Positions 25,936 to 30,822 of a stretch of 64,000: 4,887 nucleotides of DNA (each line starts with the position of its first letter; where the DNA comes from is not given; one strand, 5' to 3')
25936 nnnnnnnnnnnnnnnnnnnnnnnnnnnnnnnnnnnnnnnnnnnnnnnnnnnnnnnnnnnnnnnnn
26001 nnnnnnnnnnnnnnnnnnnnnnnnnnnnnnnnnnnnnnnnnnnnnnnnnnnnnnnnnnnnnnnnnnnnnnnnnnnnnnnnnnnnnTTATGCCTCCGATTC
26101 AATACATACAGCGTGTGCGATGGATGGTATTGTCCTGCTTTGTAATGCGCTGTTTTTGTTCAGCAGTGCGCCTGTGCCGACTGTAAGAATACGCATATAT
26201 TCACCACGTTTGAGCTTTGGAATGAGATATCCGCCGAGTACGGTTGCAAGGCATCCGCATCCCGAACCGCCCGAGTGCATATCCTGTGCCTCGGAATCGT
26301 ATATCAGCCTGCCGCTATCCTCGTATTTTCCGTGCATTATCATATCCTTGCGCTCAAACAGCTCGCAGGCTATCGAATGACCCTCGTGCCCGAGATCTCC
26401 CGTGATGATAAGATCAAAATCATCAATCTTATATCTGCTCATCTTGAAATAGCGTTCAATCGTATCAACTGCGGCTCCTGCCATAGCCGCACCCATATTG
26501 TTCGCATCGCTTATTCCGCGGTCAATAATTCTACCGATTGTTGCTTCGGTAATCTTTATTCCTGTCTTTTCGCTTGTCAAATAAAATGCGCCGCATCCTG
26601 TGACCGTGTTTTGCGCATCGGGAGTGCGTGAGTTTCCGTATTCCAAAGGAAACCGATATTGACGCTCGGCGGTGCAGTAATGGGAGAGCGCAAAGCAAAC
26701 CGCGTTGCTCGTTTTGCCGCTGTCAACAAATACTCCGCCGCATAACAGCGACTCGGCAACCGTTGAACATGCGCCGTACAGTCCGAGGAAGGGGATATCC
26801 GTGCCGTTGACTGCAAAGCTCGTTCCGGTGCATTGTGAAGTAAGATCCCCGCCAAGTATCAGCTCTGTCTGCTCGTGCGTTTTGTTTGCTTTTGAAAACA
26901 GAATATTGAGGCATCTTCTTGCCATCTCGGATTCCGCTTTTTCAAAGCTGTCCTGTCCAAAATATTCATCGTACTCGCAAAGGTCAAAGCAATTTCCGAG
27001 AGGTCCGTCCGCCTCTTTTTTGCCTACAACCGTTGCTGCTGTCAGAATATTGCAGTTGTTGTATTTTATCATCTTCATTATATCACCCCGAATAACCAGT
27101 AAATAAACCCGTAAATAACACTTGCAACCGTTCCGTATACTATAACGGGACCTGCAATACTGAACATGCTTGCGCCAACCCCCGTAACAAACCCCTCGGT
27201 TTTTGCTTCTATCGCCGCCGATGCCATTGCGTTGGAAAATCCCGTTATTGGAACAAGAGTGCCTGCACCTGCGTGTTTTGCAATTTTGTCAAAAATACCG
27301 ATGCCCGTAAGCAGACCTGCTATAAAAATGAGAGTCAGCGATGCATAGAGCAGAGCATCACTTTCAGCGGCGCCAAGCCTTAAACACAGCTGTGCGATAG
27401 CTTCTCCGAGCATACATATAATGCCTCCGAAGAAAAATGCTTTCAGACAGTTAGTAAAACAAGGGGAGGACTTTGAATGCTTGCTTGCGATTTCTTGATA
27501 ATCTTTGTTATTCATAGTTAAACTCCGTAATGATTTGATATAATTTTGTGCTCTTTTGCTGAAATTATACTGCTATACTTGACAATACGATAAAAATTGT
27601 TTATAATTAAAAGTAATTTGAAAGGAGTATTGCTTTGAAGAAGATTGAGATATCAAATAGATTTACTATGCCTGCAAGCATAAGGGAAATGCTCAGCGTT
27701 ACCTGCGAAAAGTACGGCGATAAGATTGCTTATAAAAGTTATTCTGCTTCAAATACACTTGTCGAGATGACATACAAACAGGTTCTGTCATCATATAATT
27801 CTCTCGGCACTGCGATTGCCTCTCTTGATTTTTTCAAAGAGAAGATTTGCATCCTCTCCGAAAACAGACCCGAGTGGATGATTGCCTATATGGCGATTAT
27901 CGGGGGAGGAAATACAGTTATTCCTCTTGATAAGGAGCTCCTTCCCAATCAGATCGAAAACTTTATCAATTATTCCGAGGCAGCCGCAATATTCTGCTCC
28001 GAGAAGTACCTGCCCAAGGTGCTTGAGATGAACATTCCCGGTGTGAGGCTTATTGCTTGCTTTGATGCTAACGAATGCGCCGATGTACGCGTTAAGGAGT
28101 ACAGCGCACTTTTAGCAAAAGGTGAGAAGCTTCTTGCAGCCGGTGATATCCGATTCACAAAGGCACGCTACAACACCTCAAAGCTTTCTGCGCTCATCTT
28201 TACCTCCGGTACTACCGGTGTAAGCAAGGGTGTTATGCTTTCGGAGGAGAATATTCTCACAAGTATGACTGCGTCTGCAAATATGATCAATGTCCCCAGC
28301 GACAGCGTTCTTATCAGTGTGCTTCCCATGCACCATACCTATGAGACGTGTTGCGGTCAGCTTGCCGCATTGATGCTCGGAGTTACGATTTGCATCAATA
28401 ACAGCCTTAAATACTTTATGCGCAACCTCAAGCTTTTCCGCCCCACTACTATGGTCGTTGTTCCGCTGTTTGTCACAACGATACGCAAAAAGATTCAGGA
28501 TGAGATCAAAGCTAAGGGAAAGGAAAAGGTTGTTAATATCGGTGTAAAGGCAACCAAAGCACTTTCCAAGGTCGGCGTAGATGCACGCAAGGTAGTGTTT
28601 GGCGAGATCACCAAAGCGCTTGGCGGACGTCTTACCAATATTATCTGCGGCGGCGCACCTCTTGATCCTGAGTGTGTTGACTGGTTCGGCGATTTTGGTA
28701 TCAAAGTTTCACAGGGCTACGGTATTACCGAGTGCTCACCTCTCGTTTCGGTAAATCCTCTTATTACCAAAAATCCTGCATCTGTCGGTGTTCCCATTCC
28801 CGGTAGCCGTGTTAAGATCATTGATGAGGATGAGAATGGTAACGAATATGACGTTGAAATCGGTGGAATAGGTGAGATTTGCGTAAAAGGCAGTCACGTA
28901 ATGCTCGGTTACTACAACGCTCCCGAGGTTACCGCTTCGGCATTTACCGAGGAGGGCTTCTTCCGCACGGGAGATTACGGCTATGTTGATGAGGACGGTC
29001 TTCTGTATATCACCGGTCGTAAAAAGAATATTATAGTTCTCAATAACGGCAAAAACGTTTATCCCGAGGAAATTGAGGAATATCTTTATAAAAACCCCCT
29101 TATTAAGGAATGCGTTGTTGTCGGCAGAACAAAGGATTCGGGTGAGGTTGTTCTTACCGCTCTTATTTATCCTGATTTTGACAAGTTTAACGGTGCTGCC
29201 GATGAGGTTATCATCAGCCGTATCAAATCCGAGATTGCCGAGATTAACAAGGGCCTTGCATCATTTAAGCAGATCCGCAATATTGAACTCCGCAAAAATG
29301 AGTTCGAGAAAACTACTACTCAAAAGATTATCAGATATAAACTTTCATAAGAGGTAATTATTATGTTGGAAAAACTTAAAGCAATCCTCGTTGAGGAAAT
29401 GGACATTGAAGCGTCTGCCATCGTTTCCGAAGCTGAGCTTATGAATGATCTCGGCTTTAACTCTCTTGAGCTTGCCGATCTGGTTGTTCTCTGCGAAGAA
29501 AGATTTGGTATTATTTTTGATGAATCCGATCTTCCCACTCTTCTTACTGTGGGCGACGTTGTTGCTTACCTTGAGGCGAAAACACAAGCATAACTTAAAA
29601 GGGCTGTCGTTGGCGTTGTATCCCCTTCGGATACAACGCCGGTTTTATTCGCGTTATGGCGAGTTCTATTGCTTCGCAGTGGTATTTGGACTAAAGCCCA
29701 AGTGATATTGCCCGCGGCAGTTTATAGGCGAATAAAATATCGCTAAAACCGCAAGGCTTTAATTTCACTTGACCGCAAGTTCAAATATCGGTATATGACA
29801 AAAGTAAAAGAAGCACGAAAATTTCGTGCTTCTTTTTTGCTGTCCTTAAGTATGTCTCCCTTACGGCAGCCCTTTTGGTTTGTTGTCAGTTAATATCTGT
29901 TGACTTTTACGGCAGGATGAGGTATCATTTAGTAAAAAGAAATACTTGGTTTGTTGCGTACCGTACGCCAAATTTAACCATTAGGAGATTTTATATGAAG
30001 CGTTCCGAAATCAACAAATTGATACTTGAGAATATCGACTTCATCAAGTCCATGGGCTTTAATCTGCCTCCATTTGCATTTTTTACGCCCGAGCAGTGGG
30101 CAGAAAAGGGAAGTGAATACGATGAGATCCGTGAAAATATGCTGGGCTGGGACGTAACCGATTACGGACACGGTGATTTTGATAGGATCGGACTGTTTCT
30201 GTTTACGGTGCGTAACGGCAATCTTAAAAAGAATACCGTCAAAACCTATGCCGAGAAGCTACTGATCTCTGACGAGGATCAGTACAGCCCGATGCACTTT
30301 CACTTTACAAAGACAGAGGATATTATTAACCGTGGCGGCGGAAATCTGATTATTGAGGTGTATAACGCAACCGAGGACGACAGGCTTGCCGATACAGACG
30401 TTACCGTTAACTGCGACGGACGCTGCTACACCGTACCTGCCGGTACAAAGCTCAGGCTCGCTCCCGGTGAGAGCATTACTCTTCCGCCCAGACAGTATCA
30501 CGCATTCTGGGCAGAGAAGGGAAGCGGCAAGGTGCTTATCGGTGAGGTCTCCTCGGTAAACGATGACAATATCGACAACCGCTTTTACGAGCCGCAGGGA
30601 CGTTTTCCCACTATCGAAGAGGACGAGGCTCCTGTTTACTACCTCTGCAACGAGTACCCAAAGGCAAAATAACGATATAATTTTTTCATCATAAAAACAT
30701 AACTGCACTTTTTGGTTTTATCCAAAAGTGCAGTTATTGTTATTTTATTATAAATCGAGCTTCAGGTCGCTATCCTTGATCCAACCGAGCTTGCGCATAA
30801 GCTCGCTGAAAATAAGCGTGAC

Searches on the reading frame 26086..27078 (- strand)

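Call 19: search_protein_families(library=pfam, proteins=[window:26086-27078:-], max_evalue=0.001)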
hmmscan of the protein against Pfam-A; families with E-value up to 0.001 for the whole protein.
window:26086-27078:- (330 aa): 1 family
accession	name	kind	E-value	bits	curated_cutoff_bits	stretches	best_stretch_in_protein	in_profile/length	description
PF07451.17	SpoVAD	-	1.6e-122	408.8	22.1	1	7-327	9-329/329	Stage V sporulation protein AD (SpoVAD)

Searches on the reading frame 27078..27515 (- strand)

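Call 19: search_protein_families(library=pfam, proteins=[window:27078-27515:-], max_evalue=0.001)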
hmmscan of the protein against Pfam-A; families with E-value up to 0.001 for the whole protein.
window:27078-27515:- (145 aa): 1 family
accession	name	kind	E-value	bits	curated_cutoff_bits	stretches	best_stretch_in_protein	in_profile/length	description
PF03862.18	SpoVAC_SpoVAEB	-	1.6e-38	132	25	1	22-138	1-117/117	SpoVAC/SpoVAEB sporulation membrane protein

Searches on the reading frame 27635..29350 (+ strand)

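Call 19: search_protein_families(library=pfam, proteins=[window:27635-29350:+], max_evalue=0.001)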
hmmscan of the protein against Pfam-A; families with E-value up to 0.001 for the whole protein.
window:27635-29350:+ (571 aa): 3 families
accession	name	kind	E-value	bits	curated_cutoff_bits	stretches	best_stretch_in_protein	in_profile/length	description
PF00501.34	AMP-binding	-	9.2e-67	225.9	29.9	1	23-427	4-384/384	AMP-binding enzyme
PF23562.2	AMP-binding_C_3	-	4.5e-11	43.6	20.8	1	465-568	2-106/124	AMP-binding enzyme C-terminal domain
PF13193.12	AMP-binding_C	-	2.6e-05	25.5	24.5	1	479-564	1-76/76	AMP-binding enzyme C-terminal domain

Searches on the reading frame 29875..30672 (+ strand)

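Call 19: search_protein_families(library=pfam, proteins=[window:29875-30672:+], max_evalue=0.001)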
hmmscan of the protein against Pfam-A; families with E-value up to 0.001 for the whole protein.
window:29875-30672:+ (265 aa): 1 family
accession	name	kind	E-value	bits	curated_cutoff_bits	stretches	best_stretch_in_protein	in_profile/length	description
PF07385.18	Lyx_isomer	-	3.4e-102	340.8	20.8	1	41-261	1-222/222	D-lyxose isomerase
